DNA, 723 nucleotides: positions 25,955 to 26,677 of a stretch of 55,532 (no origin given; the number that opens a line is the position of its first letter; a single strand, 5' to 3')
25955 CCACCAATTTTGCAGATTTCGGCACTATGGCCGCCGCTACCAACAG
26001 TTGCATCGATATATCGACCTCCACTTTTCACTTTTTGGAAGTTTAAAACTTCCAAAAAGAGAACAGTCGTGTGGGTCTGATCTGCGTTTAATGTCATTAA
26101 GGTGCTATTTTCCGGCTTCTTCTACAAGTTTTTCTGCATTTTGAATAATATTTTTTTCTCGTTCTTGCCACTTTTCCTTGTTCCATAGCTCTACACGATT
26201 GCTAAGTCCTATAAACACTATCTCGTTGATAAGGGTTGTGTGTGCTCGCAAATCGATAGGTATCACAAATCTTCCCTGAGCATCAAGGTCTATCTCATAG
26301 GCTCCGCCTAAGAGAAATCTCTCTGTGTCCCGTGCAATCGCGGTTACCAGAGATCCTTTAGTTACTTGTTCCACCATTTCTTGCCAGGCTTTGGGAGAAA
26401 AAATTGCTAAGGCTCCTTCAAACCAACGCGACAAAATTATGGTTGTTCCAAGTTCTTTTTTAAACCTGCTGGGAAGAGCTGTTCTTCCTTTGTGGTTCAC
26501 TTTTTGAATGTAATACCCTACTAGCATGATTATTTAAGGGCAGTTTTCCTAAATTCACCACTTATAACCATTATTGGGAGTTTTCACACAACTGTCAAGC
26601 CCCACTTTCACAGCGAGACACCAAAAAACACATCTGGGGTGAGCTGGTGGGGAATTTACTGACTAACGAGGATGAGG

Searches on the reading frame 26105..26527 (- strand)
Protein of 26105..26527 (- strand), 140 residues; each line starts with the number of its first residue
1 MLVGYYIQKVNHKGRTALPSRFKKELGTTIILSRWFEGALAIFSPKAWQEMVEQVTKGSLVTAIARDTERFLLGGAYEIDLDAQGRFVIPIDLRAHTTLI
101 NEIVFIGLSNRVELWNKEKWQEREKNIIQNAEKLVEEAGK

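Call 99: find_encoding_contigs(protein=window:26105-26527:-, flank=10000, max_places=6)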
Protein window:26105-26527:- (140 aa): 4 contigs read that carry it; 4 places shown.
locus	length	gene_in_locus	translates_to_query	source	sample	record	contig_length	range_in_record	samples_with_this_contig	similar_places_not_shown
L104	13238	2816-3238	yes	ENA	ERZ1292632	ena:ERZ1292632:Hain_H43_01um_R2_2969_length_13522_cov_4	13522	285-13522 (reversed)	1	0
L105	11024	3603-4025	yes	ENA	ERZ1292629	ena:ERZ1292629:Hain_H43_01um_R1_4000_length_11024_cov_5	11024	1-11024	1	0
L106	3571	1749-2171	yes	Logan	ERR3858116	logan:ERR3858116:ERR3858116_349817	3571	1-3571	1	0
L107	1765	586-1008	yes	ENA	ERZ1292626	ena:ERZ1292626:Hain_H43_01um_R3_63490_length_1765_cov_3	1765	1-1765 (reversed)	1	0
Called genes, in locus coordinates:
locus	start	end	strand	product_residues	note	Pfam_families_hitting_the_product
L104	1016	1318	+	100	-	-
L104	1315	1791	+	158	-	-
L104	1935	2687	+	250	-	-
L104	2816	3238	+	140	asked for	PF02381:MraZ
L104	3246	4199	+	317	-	PF01795:Methyltransf_5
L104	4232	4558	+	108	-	-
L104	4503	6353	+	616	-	PF03717:PBP_dimer, PF00905:Transpeptidase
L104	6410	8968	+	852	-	PF26449:DUF8128, PF01935:DUF87 (faint), PF10412:TrwB_AAD_bind (weak)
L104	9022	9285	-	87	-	-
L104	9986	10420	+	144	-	-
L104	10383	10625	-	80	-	-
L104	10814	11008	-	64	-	-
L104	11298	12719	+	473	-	PF01225:Mur_ligase, PF08245:Mur_ligase_M, PF02875:Mur_ligase_C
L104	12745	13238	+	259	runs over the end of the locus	?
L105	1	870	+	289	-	?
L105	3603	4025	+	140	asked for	PF02381:MraZ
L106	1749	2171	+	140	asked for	PF02381:MraZ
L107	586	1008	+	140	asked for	PF02381:MraZ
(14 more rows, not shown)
